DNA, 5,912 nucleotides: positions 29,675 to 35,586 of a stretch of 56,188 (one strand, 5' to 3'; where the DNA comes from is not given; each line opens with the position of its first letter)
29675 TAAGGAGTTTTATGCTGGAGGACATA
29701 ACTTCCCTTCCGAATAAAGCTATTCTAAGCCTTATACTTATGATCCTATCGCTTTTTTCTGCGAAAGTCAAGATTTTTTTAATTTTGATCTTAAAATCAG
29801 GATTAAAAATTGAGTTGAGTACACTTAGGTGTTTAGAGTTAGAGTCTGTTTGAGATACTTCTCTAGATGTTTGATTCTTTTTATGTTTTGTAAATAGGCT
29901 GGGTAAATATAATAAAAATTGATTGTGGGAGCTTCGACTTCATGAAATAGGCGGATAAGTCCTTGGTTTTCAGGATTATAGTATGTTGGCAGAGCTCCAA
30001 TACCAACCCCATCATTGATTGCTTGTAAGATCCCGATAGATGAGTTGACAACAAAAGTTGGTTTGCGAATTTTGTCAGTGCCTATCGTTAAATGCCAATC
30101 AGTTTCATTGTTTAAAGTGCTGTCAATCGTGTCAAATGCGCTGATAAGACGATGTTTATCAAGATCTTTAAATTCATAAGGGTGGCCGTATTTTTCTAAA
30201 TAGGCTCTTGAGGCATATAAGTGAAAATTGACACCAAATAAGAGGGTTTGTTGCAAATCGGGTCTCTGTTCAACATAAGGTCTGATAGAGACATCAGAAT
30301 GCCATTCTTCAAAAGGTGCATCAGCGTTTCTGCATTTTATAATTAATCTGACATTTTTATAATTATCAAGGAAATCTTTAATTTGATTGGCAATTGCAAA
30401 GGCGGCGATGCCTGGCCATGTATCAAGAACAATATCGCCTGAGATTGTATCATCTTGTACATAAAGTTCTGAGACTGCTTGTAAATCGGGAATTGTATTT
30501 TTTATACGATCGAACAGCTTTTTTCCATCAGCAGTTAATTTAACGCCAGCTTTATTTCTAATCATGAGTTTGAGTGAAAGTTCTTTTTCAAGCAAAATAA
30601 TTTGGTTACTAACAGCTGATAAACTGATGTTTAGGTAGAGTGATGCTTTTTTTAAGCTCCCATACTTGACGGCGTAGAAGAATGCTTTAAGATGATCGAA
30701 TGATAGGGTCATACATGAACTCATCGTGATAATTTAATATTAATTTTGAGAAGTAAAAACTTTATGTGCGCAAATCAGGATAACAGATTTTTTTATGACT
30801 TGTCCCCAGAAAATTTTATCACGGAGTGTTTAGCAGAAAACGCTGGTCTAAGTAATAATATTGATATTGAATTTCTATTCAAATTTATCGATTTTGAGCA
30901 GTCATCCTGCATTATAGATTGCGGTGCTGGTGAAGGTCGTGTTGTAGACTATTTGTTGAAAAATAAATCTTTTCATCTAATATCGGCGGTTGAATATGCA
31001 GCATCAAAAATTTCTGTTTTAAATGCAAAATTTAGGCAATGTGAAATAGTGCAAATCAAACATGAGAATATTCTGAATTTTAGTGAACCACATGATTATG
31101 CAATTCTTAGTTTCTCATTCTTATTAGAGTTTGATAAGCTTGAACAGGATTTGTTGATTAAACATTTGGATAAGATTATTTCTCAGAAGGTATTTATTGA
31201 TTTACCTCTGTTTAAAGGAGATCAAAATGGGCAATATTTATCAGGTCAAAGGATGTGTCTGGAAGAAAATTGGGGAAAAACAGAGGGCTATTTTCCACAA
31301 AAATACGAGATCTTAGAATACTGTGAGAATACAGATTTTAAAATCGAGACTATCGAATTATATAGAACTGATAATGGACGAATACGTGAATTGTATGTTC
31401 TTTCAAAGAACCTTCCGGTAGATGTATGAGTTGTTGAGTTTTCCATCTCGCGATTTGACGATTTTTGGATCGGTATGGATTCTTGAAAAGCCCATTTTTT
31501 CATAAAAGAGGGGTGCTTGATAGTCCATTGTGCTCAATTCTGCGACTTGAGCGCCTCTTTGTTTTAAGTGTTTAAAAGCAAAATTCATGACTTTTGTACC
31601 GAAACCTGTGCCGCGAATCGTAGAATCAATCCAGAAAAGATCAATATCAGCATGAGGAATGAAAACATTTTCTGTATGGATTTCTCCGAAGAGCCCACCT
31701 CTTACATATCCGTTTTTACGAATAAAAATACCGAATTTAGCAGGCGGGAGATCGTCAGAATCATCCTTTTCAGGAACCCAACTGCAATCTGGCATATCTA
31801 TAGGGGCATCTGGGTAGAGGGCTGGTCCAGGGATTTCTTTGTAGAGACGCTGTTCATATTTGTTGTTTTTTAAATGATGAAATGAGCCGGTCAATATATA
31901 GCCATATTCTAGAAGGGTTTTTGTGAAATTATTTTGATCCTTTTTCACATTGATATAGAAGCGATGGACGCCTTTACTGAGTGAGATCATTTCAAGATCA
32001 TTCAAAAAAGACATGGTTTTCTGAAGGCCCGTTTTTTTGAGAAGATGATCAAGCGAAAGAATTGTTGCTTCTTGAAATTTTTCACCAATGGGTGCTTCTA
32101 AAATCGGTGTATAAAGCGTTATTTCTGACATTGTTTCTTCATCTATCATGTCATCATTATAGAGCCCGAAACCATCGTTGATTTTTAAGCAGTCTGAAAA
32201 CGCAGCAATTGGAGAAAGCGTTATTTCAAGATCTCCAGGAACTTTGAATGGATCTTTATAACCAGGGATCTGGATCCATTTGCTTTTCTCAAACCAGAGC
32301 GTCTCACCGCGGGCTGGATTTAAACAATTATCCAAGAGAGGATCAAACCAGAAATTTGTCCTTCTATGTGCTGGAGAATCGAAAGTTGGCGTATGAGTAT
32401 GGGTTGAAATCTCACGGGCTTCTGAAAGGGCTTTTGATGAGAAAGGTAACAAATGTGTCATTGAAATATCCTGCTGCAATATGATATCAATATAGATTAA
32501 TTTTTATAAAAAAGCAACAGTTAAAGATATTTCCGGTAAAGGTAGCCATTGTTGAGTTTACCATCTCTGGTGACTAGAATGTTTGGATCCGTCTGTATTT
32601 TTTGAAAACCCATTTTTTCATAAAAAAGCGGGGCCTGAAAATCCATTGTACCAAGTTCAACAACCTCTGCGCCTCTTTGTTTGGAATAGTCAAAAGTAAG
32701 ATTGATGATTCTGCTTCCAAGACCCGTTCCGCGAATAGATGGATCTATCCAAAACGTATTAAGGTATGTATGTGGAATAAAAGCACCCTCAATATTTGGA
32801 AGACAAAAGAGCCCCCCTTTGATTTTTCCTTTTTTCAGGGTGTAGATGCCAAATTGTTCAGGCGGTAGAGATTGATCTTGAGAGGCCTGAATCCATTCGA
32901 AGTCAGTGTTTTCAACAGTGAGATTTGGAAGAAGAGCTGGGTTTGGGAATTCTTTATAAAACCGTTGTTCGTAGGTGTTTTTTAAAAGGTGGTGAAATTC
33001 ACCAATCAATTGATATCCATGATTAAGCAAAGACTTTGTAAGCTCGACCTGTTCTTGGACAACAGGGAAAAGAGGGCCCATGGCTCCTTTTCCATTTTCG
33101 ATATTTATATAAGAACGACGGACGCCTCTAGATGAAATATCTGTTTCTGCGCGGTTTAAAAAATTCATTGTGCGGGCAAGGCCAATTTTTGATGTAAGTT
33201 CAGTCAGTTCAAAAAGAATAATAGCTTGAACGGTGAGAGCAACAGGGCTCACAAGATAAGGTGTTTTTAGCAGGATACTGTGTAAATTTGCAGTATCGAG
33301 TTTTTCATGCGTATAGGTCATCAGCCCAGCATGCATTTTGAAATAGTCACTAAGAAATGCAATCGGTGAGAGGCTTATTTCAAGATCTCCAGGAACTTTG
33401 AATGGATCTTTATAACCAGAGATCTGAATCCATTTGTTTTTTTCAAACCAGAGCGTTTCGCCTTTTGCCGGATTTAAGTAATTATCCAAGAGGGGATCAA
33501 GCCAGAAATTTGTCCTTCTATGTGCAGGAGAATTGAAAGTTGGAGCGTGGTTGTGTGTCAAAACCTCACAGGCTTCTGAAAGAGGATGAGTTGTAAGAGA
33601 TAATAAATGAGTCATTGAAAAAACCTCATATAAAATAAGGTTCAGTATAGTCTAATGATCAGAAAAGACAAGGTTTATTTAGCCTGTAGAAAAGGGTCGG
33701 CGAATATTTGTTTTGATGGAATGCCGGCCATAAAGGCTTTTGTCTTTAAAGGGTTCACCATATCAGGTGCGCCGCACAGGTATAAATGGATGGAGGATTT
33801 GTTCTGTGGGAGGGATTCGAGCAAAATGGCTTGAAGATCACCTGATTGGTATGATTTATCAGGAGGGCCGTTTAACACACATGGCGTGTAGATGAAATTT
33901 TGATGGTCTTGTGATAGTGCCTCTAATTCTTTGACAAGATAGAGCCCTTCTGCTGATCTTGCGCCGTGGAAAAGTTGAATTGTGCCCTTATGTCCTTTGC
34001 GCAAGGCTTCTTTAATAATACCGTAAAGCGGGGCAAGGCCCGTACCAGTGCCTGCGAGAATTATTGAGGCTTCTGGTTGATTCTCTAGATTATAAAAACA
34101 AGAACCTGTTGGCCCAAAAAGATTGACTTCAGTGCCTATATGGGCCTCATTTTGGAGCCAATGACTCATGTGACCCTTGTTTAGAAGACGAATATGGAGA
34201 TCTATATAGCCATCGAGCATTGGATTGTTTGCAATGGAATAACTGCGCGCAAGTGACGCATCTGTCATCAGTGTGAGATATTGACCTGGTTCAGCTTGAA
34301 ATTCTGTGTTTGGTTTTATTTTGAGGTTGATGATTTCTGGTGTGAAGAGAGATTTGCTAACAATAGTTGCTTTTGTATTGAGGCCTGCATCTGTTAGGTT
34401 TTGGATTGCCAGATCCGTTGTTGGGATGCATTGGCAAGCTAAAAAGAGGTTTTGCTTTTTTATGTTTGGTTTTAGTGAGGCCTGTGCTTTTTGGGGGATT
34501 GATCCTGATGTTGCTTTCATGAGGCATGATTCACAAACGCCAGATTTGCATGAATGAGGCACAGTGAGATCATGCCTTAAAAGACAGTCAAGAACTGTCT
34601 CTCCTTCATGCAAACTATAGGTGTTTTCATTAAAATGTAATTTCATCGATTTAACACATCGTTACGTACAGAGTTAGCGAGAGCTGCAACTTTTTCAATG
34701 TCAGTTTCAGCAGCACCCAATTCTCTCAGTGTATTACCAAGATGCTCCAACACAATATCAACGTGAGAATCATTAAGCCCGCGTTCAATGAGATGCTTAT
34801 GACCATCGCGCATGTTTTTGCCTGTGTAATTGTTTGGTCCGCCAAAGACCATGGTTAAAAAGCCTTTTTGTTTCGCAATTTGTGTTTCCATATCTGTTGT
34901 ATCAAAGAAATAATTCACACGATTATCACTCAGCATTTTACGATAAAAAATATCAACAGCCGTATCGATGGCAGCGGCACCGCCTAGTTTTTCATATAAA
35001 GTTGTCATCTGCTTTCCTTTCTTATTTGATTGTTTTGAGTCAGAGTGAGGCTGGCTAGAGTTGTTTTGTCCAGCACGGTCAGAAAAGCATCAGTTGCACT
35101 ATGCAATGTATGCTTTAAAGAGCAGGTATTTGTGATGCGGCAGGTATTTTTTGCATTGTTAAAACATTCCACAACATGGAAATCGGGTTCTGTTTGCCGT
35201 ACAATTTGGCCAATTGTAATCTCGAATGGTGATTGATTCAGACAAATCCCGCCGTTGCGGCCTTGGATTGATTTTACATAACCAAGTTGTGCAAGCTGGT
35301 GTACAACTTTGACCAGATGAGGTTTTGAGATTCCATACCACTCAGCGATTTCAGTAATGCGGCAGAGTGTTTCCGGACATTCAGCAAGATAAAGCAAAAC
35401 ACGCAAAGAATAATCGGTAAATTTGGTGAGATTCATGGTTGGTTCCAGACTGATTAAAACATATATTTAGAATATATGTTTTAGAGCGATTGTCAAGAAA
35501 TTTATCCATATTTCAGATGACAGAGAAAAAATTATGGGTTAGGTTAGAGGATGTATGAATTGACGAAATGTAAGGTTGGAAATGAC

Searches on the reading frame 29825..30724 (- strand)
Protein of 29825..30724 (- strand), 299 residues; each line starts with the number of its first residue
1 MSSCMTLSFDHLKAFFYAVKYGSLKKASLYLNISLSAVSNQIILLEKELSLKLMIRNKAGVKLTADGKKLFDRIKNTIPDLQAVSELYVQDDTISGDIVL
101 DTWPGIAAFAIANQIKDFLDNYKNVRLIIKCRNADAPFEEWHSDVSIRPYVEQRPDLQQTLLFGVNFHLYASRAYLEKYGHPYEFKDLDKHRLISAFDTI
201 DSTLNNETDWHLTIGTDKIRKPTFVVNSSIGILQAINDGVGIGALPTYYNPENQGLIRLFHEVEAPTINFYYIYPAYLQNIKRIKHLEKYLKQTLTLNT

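Call 12: search_protein_families(library=pfam, proteins=[window:29825-30724:-], max_evalue=0.001)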
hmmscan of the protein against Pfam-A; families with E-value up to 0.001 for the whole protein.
window:29825-30724:- (299 aa): 2 families
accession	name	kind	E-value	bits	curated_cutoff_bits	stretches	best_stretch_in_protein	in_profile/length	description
PF00126.33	HTH_1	-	2.3e-13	50.3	26.6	1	9-68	1-60/60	Bacterial regulatory helix-turn-helix protein, lysR family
PF03466.25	LysR_substrate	-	8.4e-13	48.6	28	1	95-294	5-207/209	LysR substrate binding domain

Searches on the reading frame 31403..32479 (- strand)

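Call 12: search_protein_families(library=pfam, proteins=[window:31403-32479:-], max_evalue=0.001)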
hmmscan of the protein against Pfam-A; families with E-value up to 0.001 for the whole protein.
window:31403-32479:- (358 aa): 3 families
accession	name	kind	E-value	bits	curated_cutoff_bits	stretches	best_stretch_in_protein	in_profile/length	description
PF00583.31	Acetyltransf_1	-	1.1e-08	35.8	20.7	1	244-331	29-116/116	Acetyltransferase (GNAT) family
PF13508.13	Acetyltransf_7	-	1.2e-07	32.5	27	1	261-332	20-83/84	Acetyltransferase (GNAT) domain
PF13673.13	Acetyltransf_10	-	7.8e-05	23.1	23.6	1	278-334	53-110/128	Acetyltransferase (GNAT) domain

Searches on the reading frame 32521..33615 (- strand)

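Call 12: search_protein_families(library=pfam, proteins=[window:32521-33615:-], max_evalue=0.001)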
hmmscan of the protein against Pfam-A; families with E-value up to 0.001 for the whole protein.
window:32521-33615:- (364 aa): 3 families
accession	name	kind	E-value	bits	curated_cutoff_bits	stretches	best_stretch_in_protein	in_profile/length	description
PF00583.31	Acetyltransf_1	-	4.4e-10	40.3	20.7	1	242-337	27-116/116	Acetyltransferase (GNAT) family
PF13508.13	Acetyltransf_7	-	1.9e-08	35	27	1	263-339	12-84/84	Acetyltransferase (GNAT) domain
PF13673.13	Acetyltransf_10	-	9.5e-05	22.8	23.6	1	282-341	51-111/128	Acetyltransferase (GNAT) domain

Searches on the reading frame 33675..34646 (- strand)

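Call 12: search_protein_families(library=pfam, proteins=[window:33675-34646:-], max_evalue=0.001)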
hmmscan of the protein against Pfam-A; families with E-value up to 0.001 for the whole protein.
window:33675-34646:- (323 aa): 4 families
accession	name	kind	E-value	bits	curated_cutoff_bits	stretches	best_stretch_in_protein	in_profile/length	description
PF00175.26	NAD_binding_1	-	1.4e-17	64.7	22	1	199-298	3-105/109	Oxidoreductase NAD-binding domain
PF00970.30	FAD_binding_6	-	1.6e-12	48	21.1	1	105-185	16-99/99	Oxidoreductase FAD-binding domain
PF00111.32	Fer2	-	7.7e-12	45.4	21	1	9-76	9-77/77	2Fe-2S iron-sulfur cluster binding domain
PF13510.11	Fer2_4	-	2.3e-05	24.8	22.8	1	2-46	5-59/82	2Fe-2S iron-sulfur cluster binding domain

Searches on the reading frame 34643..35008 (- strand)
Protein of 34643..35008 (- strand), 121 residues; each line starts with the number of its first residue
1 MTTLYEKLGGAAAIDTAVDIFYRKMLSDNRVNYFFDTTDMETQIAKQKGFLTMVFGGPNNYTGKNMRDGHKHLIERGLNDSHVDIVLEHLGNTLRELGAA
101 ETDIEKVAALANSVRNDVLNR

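Call 12: search_protein_families(library=pfam, proteins=[window:34643-35008:-], max_evalue=0.001)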
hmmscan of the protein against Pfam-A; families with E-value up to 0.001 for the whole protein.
window:34643-35008:- (121 aa): 1 family
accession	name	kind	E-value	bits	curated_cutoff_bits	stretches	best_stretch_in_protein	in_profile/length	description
PF01152.27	Bac_globin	-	3.7e-19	69.5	21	1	3-119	1-120/121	Bacterial-like globin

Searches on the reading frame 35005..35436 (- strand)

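Call 12: search_protein_families(library=pfam, proteins=[window:35005-35436:-], max_evalue=0.001)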
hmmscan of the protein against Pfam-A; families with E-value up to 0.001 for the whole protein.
window:35005-35436:- (143 aa): 4 families
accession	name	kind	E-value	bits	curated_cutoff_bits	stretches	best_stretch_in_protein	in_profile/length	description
PF02082.26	Rrf2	-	1.1e-37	129.6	30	1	3-131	1-130/132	Iron-dependent Transcriptional regulator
PF09339.16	HTH_IclR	-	7.2e-08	32.5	22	1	11-55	6-49/52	IclR helix-turn-helix domain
PF12802.13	MarR_2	-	0.00026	21.6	27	1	11-55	8-51/61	MarR family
PF01047.28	MarR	-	0.00076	19.8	24.6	0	11-58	6-51/59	MarR family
